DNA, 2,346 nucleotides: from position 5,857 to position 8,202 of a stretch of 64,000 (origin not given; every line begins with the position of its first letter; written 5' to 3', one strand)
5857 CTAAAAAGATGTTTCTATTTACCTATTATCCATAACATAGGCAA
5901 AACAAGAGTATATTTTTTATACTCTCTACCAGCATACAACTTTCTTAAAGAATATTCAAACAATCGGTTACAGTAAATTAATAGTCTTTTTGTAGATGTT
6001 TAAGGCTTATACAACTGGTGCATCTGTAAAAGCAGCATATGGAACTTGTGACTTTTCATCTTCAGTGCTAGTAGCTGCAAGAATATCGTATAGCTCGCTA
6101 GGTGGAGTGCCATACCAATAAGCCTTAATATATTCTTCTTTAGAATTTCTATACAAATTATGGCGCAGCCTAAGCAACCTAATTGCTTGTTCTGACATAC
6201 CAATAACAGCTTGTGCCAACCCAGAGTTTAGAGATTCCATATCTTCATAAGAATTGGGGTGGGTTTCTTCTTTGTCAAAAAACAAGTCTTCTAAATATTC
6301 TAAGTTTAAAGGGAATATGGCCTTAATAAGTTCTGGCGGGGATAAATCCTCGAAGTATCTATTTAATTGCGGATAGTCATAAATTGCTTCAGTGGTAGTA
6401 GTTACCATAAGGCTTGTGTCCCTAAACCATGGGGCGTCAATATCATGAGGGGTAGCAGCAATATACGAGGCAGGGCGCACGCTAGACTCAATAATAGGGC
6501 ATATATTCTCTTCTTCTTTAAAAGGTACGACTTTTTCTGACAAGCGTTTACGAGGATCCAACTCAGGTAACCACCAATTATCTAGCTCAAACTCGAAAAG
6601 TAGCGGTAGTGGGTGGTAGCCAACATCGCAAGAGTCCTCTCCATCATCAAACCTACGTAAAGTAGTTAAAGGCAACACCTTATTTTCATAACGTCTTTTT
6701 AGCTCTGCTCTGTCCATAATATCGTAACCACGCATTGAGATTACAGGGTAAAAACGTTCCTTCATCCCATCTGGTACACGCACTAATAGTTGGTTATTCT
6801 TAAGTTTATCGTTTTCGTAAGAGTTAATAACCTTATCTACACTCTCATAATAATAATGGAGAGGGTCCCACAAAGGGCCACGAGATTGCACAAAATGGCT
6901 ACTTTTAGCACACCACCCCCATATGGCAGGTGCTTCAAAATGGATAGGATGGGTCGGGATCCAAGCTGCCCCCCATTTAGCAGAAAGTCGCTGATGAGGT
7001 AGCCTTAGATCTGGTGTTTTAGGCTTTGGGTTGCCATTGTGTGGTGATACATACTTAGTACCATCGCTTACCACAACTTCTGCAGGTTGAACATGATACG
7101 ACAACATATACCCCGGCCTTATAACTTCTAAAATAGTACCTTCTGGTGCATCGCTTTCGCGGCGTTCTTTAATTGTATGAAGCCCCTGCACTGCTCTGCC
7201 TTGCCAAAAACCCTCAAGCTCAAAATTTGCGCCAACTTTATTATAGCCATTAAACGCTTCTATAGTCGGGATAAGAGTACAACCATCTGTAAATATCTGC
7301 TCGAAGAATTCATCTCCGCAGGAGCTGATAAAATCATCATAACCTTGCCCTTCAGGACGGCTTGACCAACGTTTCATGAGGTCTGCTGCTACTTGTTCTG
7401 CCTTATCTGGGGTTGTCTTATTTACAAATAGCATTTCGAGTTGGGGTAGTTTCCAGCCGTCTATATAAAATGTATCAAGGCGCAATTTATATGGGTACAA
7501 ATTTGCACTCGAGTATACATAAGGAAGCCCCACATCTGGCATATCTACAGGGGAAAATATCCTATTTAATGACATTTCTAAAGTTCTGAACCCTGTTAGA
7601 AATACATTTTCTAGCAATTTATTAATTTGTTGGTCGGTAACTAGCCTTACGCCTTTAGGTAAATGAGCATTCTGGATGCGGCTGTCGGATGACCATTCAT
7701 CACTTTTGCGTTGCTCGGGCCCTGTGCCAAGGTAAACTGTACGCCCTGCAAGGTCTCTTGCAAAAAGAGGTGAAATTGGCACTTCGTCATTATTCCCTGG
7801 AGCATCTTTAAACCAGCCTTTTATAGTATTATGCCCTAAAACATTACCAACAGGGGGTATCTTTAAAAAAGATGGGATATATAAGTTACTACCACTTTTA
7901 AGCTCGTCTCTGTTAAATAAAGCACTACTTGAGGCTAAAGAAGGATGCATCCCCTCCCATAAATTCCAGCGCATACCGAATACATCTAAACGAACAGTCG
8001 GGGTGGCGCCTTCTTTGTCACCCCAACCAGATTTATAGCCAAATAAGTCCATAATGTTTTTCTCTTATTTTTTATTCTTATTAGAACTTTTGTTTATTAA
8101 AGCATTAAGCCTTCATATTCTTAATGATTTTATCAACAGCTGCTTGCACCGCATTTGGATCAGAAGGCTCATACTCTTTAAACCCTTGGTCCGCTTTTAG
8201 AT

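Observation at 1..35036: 35-kb co-directional block joining an R64-like type IVb pilus cluster to an F-like (MPF-F) conjugative T4SS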

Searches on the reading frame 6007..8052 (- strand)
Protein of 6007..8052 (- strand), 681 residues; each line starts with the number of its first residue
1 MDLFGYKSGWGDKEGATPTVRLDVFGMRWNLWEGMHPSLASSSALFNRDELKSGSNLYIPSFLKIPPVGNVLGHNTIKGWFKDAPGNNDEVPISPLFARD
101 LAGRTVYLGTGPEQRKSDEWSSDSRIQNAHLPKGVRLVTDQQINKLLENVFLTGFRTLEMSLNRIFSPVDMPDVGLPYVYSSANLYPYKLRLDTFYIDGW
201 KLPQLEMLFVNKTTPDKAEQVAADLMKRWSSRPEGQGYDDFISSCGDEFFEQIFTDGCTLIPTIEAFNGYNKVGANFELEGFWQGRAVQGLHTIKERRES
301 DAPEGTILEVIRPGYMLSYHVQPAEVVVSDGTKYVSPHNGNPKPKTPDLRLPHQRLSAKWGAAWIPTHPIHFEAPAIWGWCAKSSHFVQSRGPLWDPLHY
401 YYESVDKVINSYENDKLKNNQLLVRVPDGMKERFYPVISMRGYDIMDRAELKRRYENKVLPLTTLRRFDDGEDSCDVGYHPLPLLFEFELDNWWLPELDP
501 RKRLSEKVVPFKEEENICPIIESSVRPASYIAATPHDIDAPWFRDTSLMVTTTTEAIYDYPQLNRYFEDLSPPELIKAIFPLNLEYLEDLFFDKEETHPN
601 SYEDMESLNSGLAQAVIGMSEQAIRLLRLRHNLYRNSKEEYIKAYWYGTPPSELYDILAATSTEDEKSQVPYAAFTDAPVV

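Call 3: search_protein_families(library=pfam, proteins=[window:6007-8052:-], max_evalue=0.01)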
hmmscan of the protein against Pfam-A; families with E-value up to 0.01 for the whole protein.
window:6007-8052:- (681 aa): 1 family
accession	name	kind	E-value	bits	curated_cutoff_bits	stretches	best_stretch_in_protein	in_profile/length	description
PF01025.24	GrpE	-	0.0079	16.3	25.8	0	293-329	127-164/165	GrpE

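Call 6: search_protein_families(library=ncbifam, proteins=[window:6007-8052:-], max_evalue=0.01)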
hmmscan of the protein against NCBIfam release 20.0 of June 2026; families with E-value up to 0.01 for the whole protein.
window:6007-8052:- (681 aa): 0 families

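Call 43: search_solved_structures(query=window:6007-8052:-, max_evalue=1)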
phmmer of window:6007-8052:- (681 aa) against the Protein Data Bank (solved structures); distinct sequences matched with E-value up to 1: 0.

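Call 47: find_homologous_proteins(query=window:6007-8052:-, max_evalue=0.001)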
Query window:6007-8052:- (681 aa): 175 proteins with E <= 0.001 among 6581 candidates; the best 120 are listed.
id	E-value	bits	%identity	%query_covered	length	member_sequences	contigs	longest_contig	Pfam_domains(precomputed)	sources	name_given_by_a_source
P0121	0.0e+0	1611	100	100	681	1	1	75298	-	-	-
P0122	8.0e-205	700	51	91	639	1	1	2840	-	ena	-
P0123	1.7e-190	653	45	100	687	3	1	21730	-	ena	-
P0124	1.7e-182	626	45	97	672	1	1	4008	-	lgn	-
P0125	1.9e-181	623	46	96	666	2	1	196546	-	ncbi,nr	ncbi:MAG: hypothetical protein GC134_09955 [Proteobacteria bacterium]|nr:hypothetical protein [Pseud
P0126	1.7e-179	616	43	96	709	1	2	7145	-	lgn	-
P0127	1.5e-178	613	45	99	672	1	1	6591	-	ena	-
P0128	2.4e-178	613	44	96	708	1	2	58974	-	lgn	-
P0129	7.3e-178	611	43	100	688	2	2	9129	-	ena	-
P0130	1.0e-177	611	44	95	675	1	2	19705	-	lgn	-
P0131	1.3e-177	610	43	100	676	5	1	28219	-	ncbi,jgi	jgi:hypothetical protein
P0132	1.6e-174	600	43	96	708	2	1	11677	-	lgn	-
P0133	6.6e-174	598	43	96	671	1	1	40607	-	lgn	-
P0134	3.0e-173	596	42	96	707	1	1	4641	-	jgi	jgi:hypothetical protein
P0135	1.4e-166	574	41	98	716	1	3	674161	-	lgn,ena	-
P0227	5.8e-130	453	41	80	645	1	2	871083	-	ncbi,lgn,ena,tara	tara:strand:- start:183468 stop:185405 length:1938 start_codon:yes stop_codon:yes gene_type:complete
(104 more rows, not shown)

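Call 49: find_encoding_contigs(protein=P0227, flank=10000, max_places=1)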
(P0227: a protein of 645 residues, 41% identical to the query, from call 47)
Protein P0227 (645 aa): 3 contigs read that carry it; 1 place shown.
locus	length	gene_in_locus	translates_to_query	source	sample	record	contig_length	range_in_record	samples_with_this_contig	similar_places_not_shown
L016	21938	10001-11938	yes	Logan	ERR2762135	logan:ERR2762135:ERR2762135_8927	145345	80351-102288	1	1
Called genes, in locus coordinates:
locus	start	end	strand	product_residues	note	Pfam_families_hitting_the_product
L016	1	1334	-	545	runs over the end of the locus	-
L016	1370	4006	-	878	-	PF19044:P-loop_TraG (weak)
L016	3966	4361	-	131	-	-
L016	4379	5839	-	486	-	PF03743:TrbI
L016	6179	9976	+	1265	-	-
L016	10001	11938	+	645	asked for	-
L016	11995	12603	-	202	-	-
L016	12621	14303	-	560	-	-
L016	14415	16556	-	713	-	-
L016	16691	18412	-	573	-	PF00580:UvrD-helicase, PF13245:AAA_19, PF13361:UvrD_C (faint)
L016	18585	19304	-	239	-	-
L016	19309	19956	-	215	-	PF05309:TraE (weak)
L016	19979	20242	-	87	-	-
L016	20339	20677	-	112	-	-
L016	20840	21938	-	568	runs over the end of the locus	-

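Call 52: search_protein_families(library=pfam, proteins=[L016:18585-19304:-, L016:19979-20242:-, L016:3966-4361:-, L016:6179-9976:+], max_evalue=10)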
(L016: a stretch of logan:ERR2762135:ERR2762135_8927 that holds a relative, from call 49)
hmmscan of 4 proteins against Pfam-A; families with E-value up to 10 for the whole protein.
L016:18585-19304:- (239 aa): 0 families

L016:19979-20242:- (87 aa): 1 family
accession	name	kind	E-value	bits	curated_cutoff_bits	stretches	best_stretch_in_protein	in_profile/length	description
PF07178.16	TraL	-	0.00031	21.4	24.4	1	5-71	3-72/90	TraL protein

L016:3966-4361:- (131 aa): 0 families

L016:6179-9976:+ (1265 aa): 1 family
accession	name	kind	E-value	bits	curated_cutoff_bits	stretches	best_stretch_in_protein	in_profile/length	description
PF13967.11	RSN1_TM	-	0.01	15.9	27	1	655-711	46-101/156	Late exocytosis, associated with Golgi transport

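Call 59: predict_structure(alignment_id=A2)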
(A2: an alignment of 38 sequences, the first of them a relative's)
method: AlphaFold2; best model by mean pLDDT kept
length: 681 residues; sequences in the alignment: 38
mean_pLDDT: 89.3   pTM: 0.90
mean pLDDT of the five models: 89.3, 88.6, 87.7, 87.6, 87.5
residues with pLDDT >= 90: 441; 70-90: 191; 50-70: 28; < 50: 21
segments of 3 or more residues with pLDDT < 50: 664-681
pLDDT, mean of each block of 10 residues (from residue 1): 89 92 90 80 77 70 89 88 57 95 92 80 80 91 96 93 86 88 96 96 97 95 97 95 95 96 97 98 96 98 98 95 98 96 97 94 98 97 91 97 97 96 97 98 97 94 95 97 89 89 85 95 97 94 95 93 88 82 78 60 86 88 87 89 91 81 45 39 40
secondary structure, 60 per line:
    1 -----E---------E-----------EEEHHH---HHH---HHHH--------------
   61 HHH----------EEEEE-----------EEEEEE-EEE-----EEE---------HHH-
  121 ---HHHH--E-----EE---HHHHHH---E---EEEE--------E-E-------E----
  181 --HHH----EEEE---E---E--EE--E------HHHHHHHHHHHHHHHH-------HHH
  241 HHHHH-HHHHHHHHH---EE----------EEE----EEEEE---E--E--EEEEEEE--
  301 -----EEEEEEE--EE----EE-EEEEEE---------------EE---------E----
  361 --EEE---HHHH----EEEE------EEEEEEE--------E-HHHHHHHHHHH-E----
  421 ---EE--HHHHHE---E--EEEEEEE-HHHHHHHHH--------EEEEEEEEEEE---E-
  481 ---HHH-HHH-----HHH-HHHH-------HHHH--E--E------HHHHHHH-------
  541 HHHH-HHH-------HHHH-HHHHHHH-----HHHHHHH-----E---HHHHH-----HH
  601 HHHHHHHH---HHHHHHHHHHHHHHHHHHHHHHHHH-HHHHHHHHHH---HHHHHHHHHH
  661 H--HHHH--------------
elements in order: E28-30 H43-46 E74-78 E90-95 E97-99 E105-107 H124-127 H141-146 E154-157 E190-193 H215-230 H238-245 H247-255 E271-273 E278-282 E292-298 E306-312 E324-329 E363-365 H369-372 E377-380 E387-393 H404-414 H428-432 E440-446 H448-456 E465-475 H500-503 H511-514 H527-533 H541-544 H556-559 H561-567 H573-579 H589-593 H599-608 H612-636 H638-647 H651-661 H664-667

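Call 61: fold_search(model_id=the predicted structure, library=pdb)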
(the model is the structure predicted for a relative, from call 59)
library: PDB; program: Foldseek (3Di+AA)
matches with E <= 10: 31; with E <= 0.001: 0
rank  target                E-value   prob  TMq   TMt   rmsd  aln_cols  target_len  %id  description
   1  3a6m_B                3.5e-02  0.90  0.08  0.29   9.6       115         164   18  Crystal structure of GrpE from Thermus thermophilus HB8 (released 2010-01-12)
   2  3a6m_A                4.9e-02  0.98  0.11  0.37   6.5       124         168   15  Crystal structure of GrpE from Thermus thermophilus HB8 (released 2010-01-12)
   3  9bls_C                5.5e-02  0.85  0.09  0.30  10.4       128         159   16  Structure of the human mitochondrial Hsp70 (mortalin; R126W mutant) bound to nucleotide exchange factor GrpEL1 (WT) (released 2025-01-15)
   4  9blt_B                7.6e-02  0.89  0.10  0.34   9.5       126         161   16  Structure of the human mitochondrial Hsp70 (mortalin; R126W mutant) bound to nucleotide exchange factor GrpEL1 (Y173A  (released 2025-01-15)
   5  9a81_A                8.1e-02  0.95  0.09  0.30   7.8       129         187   14  Integrative model of GRPE-DNAK by crosslinking MS and deep learning (released 2024-09-18)
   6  1dkg_A                1.0e-01  0.94  0.10  0.37   8.1       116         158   17  CRYSTAL STRUCTURE OF THE NUCLEOTIDE EXCHANGE FACTOR GRPE BOUND TO THE ATPASE DOMAIN OF THE MOLECULAR CHAPERONE DNAK (released 1997-08-20)
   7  9blt_C                1.1e-01  0.82  0.09  0.31  10.0       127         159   15  Structure of the human mitochondrial Hsp70 (mortalin; R126W mutant) bound to nucleotide exchange factor GrpEL1 (Y173A  (released 2025-01-15)
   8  9bls_B                2.2e-01  0.54  0.10  0.32  10.2       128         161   18  Structure of the human mitochondrial Hsp70 (mortalin; R126W mutant) bound to nucleotide exchange factor GrpEL1 (WT) (released 2025-01-15)
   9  1dkg_B                2.5e-01  0.84  0.11  0.40   8.0       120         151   16  CRYSTAL STRUCTURE OF THE NUCLEOTIDE EXCHANGE FACTOR GRPE BOUND TO THE ATPASE DOMAIN OF THE MOLECULAR CHAPERONE DNAK (released 1997-08-20)
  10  3m9g                  1.9e+00  0.02  0.04  0.13  19.4       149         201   14  Crystal structure of the three-PASTA-domain of a Ser/Thr kinase from Staphylococcus aureus (released 2010-11-03)
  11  5e12_A                2.5e+00  0.02  0.04  0.13  14.5       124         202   14  Crystal Structure of PASTA Domains 2, 3 and 4 of Mycobacterium tuberculosis Protein Kinase B (released 2016-09-14)
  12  5e12_B                4.7e+00  0.06  0.04  0.13   9.0        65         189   18  Crystal Structure of PASTA Domains 2, 3 and 4 of Mycobacterium tuberculosis Protein Kinase B (released 2016-09-14)
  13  5t05_B                6.5e+00  0.02  0.05  0.05  19.2       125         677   11  Crystal structure of heparan sulfate 6-O-sulfotransferase with bound PAP and IdoA2S containing hexasaccharide substrat (released 2017-02-01)
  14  2kui_MODEL_1_A        6.9e+00  0.01  0.06  0.14  17.6       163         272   11  NMR structure of the PASTA domain of Mycobacterium tuberculosis of PknB (released 2010-04-14)
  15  5t03_B                6.9e+00  0.01  0.05  0.05  19.2       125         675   11  Crystal structure of heparan sulfate 6-O-sulfotransferase with bound PAP and glucuronic acid containing hexasaccharide (released 2017-02-01)
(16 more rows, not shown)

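Call 117: find_encoding_contigs(protein=P0121, flank=10000, max_places=1)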
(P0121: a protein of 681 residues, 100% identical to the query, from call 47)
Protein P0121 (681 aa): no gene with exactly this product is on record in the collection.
